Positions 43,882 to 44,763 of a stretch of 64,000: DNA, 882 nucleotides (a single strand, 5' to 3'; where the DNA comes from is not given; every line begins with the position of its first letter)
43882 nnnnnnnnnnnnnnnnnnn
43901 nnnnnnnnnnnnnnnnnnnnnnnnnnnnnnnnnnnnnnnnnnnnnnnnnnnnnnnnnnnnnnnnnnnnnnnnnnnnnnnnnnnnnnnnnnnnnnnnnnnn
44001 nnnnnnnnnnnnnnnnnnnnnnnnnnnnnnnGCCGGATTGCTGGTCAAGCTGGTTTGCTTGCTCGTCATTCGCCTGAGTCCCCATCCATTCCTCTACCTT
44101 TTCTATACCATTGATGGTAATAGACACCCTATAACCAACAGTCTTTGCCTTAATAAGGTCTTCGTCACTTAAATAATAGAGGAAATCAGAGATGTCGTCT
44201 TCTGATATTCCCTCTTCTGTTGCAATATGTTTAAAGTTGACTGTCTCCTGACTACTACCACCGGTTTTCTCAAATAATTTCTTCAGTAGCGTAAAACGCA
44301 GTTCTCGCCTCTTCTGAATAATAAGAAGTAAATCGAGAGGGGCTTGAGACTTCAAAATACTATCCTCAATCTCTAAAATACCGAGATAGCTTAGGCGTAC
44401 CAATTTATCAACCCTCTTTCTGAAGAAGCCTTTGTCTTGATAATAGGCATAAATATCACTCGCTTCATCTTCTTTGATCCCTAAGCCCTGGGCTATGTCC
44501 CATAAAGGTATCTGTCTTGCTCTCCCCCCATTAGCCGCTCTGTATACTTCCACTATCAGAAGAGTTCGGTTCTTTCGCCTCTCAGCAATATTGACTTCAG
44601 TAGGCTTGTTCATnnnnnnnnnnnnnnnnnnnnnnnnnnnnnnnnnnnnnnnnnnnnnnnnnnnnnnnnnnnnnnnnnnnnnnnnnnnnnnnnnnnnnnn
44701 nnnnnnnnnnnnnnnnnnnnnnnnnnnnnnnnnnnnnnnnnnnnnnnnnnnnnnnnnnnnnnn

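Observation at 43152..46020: Low-GC island with two divergent TIR-domain genes inserted into a vapC toxin gene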

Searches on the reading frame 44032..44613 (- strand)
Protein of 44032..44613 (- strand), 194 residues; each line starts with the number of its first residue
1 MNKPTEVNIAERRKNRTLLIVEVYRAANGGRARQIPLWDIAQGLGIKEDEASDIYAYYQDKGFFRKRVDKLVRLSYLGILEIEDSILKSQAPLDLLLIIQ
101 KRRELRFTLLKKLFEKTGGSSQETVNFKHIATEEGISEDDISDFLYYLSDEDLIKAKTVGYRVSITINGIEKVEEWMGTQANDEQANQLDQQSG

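Call 50: search_protein_representatives(protein=window:44032-44613:-)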
Query: 194 residues. Proteins with E-value up to 0.001 (for the whole library): 108; up to 1e-10: 5; up to 1e-30: 5. The best 108 are listed.
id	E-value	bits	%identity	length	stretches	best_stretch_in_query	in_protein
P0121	1.3e-119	412.9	100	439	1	1-194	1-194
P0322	5.7e-57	208.8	43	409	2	3-189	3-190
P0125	3.8e-56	206.1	61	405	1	6-175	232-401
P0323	2.4e-42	161.2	61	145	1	37-175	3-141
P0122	8.7e-33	130.0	64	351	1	88-194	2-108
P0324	1.3e-09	54.5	28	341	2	99-177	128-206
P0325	4.4e-09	52.8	29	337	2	97-177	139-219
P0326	4.7e-09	52.7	33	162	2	98-174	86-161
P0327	1.4e-08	51.1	41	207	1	99-176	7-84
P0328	3.4e-08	49.9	41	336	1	84-177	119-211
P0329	4.6e-08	49.5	27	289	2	6-102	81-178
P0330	9.8e-08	48.4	26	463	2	20-179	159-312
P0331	1.7e-07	47.7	31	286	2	103-178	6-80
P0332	2.0e-07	47.4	38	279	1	99-175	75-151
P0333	2.2e-07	47.3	31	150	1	18-174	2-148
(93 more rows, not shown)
